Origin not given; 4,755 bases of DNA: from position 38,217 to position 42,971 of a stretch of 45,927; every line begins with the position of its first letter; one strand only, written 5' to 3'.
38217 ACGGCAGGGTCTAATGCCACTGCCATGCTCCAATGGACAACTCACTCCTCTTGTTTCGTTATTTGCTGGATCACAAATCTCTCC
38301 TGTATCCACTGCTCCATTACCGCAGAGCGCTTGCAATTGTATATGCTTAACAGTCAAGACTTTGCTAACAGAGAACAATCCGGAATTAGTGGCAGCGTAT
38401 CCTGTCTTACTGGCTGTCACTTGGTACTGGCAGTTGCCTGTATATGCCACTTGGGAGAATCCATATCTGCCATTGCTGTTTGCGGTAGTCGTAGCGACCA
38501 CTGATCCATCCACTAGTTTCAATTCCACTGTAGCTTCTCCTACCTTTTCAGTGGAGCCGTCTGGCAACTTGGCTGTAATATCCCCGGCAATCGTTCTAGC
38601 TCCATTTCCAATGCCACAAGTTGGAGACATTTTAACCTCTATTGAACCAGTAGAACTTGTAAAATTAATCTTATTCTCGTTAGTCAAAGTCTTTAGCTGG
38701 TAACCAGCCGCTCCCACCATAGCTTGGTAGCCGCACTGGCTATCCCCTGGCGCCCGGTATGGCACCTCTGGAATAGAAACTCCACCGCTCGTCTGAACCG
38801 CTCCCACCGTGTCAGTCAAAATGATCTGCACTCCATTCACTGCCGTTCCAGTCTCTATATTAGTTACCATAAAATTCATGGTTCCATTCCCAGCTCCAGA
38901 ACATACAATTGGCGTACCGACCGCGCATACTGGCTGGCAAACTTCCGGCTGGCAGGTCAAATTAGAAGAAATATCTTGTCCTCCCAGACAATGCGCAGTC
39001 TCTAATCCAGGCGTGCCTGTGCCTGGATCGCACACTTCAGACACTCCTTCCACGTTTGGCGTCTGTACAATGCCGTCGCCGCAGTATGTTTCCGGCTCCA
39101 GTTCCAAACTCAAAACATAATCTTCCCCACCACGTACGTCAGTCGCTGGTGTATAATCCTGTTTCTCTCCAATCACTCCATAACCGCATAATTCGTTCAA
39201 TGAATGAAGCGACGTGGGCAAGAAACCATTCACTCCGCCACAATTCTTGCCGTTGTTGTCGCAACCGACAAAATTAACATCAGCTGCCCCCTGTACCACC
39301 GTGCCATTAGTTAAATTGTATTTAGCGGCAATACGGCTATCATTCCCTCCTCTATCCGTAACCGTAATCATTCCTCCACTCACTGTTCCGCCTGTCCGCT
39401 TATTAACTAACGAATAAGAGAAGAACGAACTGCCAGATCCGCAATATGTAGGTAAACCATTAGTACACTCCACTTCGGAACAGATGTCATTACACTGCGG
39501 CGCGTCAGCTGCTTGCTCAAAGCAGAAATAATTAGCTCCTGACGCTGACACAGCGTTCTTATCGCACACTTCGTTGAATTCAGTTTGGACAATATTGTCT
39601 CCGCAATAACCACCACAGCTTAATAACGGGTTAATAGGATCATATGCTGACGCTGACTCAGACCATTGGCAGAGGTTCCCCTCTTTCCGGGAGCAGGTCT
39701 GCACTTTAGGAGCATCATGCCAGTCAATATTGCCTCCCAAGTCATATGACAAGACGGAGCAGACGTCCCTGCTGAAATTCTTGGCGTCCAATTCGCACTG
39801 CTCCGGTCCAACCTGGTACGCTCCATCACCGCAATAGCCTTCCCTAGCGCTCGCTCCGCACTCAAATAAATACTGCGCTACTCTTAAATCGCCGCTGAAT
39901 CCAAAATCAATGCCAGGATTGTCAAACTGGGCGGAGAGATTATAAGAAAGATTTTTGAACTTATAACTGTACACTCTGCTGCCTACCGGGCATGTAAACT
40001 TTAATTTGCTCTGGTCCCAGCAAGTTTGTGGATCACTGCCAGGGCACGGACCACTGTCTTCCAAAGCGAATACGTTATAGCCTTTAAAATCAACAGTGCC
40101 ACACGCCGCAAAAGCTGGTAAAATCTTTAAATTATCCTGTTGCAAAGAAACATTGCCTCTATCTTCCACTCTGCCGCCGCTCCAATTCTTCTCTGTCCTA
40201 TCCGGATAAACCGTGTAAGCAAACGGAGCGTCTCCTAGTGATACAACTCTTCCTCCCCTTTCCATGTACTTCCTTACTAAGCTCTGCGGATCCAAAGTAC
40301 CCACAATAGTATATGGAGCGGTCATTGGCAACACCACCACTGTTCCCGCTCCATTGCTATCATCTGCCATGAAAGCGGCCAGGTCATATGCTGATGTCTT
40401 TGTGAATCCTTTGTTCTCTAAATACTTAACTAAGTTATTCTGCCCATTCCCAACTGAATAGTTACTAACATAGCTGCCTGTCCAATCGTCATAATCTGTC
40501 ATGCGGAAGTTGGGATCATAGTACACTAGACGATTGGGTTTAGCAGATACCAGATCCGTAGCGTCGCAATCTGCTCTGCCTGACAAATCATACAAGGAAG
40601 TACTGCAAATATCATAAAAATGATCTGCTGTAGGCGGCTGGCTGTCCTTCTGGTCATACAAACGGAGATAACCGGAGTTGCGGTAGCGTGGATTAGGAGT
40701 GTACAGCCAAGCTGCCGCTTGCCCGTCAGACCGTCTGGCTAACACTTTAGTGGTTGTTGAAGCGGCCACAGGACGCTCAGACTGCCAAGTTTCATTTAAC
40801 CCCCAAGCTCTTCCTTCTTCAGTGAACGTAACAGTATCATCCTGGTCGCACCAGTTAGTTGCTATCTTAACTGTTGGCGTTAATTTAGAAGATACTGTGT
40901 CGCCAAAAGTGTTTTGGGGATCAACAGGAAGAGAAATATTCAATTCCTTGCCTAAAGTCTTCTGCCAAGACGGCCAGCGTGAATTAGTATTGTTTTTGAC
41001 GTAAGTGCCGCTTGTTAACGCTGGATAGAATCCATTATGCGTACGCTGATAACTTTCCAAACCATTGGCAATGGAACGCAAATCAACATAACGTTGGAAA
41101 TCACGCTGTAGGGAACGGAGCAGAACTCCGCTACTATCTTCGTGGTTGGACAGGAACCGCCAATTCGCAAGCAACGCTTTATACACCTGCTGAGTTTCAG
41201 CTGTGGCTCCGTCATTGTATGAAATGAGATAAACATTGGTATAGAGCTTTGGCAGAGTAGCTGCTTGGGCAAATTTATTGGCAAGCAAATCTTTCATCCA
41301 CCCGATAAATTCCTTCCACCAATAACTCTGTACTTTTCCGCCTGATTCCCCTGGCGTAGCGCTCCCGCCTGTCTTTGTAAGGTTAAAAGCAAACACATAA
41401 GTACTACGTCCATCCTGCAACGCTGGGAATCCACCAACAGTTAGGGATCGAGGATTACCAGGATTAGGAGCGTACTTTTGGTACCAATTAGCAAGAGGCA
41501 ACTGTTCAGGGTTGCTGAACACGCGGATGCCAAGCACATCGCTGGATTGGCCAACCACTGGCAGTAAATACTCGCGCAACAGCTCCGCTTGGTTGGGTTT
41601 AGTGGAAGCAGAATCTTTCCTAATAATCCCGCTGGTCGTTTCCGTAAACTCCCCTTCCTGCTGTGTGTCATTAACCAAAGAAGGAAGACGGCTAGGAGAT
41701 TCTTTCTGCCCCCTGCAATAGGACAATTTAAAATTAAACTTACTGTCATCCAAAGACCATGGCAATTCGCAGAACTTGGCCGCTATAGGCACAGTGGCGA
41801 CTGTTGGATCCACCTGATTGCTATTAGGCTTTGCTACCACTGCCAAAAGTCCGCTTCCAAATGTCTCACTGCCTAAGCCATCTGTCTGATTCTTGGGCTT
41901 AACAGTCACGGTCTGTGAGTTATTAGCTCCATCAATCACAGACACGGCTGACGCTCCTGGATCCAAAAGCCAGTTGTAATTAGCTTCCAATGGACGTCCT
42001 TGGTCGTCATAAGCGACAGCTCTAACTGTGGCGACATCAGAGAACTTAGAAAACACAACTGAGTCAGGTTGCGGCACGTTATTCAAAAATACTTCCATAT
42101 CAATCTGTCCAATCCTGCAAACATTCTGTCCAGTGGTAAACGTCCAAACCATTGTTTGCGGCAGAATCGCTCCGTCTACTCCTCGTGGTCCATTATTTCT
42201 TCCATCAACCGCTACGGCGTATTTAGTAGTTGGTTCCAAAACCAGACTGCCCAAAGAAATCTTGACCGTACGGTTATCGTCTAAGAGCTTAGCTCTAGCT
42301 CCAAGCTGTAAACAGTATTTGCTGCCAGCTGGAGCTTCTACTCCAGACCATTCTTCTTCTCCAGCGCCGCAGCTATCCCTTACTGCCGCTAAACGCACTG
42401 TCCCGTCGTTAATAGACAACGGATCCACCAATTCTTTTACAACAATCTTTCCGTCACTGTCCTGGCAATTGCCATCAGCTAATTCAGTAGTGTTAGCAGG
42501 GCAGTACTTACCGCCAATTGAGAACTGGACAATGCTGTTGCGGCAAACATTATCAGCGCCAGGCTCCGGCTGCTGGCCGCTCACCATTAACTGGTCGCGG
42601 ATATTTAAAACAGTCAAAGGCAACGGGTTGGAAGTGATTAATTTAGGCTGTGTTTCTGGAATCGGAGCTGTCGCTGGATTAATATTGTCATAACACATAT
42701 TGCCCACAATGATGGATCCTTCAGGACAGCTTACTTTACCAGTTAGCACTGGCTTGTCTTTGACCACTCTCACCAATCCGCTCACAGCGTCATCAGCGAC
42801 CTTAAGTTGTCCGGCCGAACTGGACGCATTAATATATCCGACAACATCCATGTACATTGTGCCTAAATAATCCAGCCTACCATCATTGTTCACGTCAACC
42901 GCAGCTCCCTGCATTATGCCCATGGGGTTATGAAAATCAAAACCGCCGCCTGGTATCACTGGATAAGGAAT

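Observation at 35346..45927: Open-ended >3,500-aa mosaic exoprotein: LamG, IPT, 7 Kelch-like blades, 7 FG-GAP blades, Cys-rich CGDG repeats, 5 Ig-like modules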

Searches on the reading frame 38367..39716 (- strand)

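Call 10: search_protein_families(library=pfam, proteins=[window:38367-39716:-], max_evalue=1)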
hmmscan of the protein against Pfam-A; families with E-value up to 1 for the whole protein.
window:38367-39716:- (450 aa): 3 families
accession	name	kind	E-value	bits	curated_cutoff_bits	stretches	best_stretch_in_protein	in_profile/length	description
PF13620.12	CarboxypepD_reg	-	1.6e-06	28.8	32.3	1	386-445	8-64/82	Carboxypeptidase regulatory-like domain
PF17210.9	SdrD_B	-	3.2e-05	24.5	29.7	1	390-444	22-74/112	SdrD B-like domain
PF11974.14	bMG3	-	0.00086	19.7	34.9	0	275-306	10-41/103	Bacterial alpha-2-macroglobulin MG3 domain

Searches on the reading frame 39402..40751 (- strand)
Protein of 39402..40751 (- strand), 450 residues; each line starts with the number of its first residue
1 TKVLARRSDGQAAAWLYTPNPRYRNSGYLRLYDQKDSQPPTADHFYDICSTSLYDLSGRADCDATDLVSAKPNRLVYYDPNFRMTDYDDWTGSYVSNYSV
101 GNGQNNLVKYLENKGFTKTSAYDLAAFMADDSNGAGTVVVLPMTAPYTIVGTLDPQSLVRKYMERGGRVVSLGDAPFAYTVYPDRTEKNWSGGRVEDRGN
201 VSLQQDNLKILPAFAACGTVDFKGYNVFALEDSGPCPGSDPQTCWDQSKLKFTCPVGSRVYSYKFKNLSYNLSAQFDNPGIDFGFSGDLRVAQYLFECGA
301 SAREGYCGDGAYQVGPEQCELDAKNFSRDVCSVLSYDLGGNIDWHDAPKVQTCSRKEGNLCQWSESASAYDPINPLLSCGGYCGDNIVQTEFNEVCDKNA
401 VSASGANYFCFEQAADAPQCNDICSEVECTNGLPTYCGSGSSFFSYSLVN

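Call 10: search_protein_families(library=pfam, proteins=[window:39402-40751:-], max_evalue=1)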
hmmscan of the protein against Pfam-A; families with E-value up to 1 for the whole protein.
window:39402-40751:- (450 aa): 1 family
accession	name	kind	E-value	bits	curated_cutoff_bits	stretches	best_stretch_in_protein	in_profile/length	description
PF04227.17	Indigoidine_A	-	0.27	11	25.2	1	99-141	58-101/291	Indigoidine synthase A like protein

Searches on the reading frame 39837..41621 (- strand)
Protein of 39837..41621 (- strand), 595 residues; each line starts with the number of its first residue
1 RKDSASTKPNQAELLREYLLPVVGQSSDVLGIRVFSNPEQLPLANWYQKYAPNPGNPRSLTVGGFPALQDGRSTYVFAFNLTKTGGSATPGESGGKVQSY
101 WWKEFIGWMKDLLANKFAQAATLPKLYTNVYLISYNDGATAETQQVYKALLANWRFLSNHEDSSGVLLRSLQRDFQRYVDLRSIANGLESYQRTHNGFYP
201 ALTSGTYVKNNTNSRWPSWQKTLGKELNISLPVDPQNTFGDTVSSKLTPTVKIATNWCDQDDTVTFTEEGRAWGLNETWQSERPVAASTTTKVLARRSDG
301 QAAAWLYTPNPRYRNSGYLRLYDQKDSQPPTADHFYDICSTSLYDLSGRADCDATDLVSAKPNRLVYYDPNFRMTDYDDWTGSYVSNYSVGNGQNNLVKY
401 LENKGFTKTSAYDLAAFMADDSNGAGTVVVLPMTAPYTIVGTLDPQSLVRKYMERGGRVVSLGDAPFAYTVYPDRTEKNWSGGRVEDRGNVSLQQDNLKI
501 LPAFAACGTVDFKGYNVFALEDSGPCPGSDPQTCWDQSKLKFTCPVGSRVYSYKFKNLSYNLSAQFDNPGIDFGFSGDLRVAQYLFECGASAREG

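Call 85: predict_structure(alignment_id=A5)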
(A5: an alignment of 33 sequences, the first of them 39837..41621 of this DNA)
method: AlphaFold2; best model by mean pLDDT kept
length: 595 residues; sequences in the alignment: 33
mean_pLDDT: 56.8   pTM: 0.51
mean pLDDT of the five models: 56.8, 54.7, 54.7, 54.3, 52.4
residues with pLDDT >= 90: 112; 70-90: 111; 50-70: 59; < 50: 313
segments of 3 or more residues with pLDDT < 50: 1-9, 85-99, 118-120, 243-397, 408-456, 458-522, 576-579, 589-595
pLDDT, mean of each block of 10 residues (from residue 1): 42 82 79 87 91 92 93 93 48 43 59 54 72 94 93 81 75 87 90 93 84 92 93 90 43 31 26 30 35 40 40 35 34 27 28 26 24 25 26 47 51 39 35 28 41 44 29 28 26 26 32 34 73 89 85 89 82 57 49 31
secondary structure, 60 per line:
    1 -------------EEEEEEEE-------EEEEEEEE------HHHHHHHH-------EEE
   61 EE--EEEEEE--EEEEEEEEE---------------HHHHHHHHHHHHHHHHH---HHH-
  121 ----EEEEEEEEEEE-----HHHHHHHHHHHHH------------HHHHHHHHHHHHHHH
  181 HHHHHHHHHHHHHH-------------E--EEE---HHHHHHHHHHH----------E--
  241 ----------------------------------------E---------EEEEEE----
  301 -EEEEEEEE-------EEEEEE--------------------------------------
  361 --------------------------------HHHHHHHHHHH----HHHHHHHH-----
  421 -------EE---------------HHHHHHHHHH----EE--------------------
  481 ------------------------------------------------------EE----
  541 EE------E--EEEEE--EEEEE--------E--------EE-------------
elements in order: E14-21 E29-36 H43-50 E58-62 E65-70 E73-81 H97-113 E125-135 H141-153 H166-194 E211-213 H217-227 E291-296 E302-309 E317-322 H393-403 H408-415 H445-454 E552-556 E559-563
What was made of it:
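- Tried and rejected: AF2 of the native module with its insert left the insert at pLDDT 25-50, so its fold is unresolved (call 85).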

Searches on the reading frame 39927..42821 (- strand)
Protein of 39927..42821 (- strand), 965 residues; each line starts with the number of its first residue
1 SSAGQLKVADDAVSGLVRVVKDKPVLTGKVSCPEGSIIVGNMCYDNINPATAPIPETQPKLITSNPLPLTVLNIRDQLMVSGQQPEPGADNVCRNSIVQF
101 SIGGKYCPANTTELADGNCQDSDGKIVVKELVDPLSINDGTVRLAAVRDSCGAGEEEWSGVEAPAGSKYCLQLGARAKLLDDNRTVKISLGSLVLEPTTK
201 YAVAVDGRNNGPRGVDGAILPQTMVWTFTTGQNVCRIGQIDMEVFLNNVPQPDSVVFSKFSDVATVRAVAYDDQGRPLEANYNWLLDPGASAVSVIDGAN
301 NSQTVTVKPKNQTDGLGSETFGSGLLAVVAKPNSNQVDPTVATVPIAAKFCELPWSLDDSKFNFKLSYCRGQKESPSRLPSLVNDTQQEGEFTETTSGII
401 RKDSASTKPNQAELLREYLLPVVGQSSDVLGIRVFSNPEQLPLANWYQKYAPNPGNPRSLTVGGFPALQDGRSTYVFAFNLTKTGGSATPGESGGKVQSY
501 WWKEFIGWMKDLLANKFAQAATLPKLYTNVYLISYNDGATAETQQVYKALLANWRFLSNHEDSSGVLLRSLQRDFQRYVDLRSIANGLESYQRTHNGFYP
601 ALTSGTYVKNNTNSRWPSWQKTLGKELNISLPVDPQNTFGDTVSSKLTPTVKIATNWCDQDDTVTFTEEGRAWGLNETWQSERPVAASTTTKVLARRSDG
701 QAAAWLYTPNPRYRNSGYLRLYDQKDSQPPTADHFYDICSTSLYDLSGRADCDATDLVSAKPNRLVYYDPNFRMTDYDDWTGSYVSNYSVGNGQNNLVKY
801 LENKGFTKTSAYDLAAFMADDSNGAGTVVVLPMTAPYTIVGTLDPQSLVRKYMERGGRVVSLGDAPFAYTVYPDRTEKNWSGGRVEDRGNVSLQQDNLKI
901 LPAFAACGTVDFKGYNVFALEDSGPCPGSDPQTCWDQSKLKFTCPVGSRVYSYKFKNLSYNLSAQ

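Call 12: find_homologous_proteins(query=window:39927-42821:-, max_evalue=0.001)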
Query window:39927-42821:- (965 aa): 1 proteins with E <= 0.001 among 8000 candidates.
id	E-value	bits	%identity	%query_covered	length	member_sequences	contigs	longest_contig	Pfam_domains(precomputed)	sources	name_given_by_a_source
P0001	6.8e-12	62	24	43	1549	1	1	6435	PF13948.12,PF00092.35,PF13519.13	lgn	-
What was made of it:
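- Tried and rejected: A 965-aa query to the word-indexed search found one hit only (call 12).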

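Call 14: search_solved_structures(query=window:39927-42821:-, max_evalue=1)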
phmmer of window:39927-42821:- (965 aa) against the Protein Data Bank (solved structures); distinct sequences matched with E-value up to 1: 2.
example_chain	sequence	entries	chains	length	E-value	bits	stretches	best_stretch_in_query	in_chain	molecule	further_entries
6j7w_A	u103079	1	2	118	0.093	13.9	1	144-213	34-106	UniAb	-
3jb9_g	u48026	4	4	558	0.91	10.6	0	38-104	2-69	Pre-mRNA-processing factor 17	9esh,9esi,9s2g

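Call 29: search_protein_representatives(protein=window:39927-42821:-)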
Query: 965 residues. Proteins with E-value up to 0.001 (for the whole library): 1382; up to 1e-10: 1056; up to 1e-30: 69. The best 150 are listed.
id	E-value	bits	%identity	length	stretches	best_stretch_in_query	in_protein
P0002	0.0e+00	2235.3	100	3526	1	1-965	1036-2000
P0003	1.7e-45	172.0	34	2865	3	528-642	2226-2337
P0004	3.4e-44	167.7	38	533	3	523-643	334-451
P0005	9.3e-43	162.9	39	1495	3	522-642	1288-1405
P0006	3.5e-41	157.7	49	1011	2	521-642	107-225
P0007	7.6e-41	156.6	35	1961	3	526-643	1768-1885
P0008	9.4e-41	156.3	37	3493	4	352-645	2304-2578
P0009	3.5e-40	154.4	41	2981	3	516-642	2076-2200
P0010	7.5e-40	153.3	46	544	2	521-644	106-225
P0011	3.8e-39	150.9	35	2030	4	525-641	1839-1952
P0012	3.0e-38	148.0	40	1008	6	524-645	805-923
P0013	3.4e-38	147.8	35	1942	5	523-643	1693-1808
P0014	4.9e-38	147.3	37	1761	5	524-639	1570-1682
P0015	8.7e-38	146.4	46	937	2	523-640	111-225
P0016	1.4e-37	145.8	48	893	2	522-641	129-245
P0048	6.5e-33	130.3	42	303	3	524-658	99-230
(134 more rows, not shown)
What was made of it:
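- Tried and rejected: The exhaustive HMMER search was needed to find the family (call 29).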

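Call 98: find_encoding_contigs(protein=P0048, flank=10000, max_places=1)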
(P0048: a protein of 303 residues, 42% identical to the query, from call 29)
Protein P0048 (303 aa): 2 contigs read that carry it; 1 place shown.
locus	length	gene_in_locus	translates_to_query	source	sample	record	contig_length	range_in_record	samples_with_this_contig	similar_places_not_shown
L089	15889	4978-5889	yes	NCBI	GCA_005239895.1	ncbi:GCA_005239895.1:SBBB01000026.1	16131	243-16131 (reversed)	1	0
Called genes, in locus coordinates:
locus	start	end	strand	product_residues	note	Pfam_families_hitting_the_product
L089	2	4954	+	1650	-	?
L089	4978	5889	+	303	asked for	-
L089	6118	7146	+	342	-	PF02661:Fic (weak)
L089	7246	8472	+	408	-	PF13173:AAA_14, PF13635:DUF4143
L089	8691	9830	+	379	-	PF13173:AAA_14, PF13635:DUF4143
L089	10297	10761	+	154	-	-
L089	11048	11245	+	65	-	-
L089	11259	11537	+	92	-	-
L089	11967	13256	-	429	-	PF07690:MFS_1, PF03092:BT1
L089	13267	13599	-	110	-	PF01329:Pterin_4a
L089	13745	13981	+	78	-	-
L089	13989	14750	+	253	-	PF13310:Virulence_RhuM, PF02661:Fic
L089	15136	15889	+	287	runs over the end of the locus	PF02129:Peptidase_S15, PF12146:Hydrolase_4 (weak), PF20434:BD-FAE (faint), PF00561:Abhydrolase_1, PF00326:Peptidase_S9, PF01738:DLH (weak)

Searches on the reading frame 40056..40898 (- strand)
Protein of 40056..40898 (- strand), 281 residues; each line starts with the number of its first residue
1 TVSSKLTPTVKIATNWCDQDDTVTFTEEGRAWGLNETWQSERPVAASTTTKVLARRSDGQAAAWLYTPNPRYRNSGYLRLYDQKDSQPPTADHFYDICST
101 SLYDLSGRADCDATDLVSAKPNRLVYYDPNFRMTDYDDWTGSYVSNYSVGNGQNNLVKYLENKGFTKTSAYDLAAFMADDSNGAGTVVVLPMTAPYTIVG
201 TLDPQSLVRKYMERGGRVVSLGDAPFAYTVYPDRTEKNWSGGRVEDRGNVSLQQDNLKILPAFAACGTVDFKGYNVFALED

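Call 45: search_solved_structures(query=window:40056-40898:-, max_evalue=10, show_alignments=2)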
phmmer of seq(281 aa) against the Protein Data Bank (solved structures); distinct sequences matched with E-value up to 10: 0.
